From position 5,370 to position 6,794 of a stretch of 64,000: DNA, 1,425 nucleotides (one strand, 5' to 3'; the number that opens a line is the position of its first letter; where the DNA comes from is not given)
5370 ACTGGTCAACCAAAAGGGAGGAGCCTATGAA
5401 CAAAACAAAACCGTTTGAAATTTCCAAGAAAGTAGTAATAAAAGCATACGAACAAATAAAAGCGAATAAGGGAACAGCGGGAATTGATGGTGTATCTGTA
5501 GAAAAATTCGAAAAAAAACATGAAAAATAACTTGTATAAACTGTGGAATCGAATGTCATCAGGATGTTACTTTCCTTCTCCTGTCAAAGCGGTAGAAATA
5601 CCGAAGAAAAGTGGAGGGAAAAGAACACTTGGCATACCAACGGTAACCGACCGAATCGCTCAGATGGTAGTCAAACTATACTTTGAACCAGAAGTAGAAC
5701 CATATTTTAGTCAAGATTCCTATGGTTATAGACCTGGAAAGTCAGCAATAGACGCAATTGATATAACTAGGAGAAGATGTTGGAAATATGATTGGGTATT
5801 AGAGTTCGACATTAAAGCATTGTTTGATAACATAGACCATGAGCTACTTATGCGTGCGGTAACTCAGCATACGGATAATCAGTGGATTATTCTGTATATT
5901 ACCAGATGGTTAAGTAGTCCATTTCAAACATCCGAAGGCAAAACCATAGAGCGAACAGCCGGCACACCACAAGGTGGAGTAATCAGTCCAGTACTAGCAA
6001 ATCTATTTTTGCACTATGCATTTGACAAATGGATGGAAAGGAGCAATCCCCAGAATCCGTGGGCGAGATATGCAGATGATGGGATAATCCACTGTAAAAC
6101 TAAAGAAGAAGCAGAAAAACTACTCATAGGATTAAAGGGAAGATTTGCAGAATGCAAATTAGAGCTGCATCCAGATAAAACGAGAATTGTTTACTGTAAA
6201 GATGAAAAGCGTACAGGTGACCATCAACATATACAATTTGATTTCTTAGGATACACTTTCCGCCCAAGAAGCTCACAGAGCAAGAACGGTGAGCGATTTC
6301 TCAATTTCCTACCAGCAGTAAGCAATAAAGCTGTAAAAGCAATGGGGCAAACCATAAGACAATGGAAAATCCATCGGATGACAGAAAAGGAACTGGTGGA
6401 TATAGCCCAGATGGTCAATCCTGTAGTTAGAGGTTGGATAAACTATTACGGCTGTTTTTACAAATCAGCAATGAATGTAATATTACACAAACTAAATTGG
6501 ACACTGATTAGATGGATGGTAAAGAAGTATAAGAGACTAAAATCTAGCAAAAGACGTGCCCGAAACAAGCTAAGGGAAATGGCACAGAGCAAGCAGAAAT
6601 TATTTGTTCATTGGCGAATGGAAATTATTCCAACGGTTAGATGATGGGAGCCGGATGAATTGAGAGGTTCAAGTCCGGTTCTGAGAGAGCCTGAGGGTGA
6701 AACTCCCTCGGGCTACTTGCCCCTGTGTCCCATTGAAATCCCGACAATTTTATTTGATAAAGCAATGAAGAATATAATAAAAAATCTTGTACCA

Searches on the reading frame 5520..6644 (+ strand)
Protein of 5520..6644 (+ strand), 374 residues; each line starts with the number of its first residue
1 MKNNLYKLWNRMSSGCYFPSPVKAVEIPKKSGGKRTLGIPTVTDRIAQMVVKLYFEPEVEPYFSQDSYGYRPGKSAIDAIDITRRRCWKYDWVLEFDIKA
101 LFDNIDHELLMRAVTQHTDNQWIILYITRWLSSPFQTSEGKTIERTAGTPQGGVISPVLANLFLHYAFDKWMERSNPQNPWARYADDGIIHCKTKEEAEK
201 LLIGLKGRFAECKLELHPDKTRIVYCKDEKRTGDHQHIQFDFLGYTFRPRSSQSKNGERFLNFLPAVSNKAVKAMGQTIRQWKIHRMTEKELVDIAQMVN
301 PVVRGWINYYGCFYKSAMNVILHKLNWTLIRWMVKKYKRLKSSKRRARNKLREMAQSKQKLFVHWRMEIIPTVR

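Call 3: search_protein_families(library=pfam, proteins=[window:5520-6644:+], max_evalue=0.01)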
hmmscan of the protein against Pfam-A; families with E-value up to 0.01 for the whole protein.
window:5520-6644:+ (374 aa): 2 families
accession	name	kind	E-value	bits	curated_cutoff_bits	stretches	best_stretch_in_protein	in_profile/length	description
PF00078.32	RVT_1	-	8.9e-42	143.6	29.6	1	27-247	1-205/205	Reverse transcriptase (RNA-dependent DNA polymerase)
PF08388.16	GIIM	-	1.8e-16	60.3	23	1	272-347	1-76/80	Group II intron, maturase-specific domain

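Call 4: search_protein_families(library=ncbifam, proteins=[window:5520-6644:+], max_evalue=0.01)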
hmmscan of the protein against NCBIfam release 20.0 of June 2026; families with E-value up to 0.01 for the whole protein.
window:5520-6644:+ (374 aa): 8 families
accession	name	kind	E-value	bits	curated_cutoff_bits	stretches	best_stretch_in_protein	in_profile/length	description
TIGR04416.1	group_II_RT_mat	equivalog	1.2e-117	393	300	1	2-336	33-352/353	group II intron reverse transcriptase/maturase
NF041747.1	Drt3a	equivalog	5.9e-22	78.6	200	1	92-261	112-276/412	antiviral reverse transcriptase Drt3a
NF041746.1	Drt2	equivalog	1.4e-17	64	390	1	144-249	219-323/416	antiviral reverse transcriptase Drt2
NF038233.2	retron_St85_RT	exception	8.4e-16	58.1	235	1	22-212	25-202/289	retron St85 family RNA-directed DNA polymerase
NF042941.1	Retron_TIR_antiphage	equivalog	1.9e-08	33.5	600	1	23-205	30-197/464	TIR domain-containing anti-phage reverse transcriptase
NF041749.1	Drt4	equivalog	1.7e-07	30.6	450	1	145-224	191-267/489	antiviral reverse transcriptase Drt4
NF038237.1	retron_Ec67_fus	exception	1.3e-05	23.9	450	0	25-106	40-127/572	retron Ec67 family RNA-directed DNA polymerase/endonuclease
NF041750.1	Drt5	equivalog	0.0011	18.1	550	1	89-281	125-309/484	antiviral reverse transcriptase Drt5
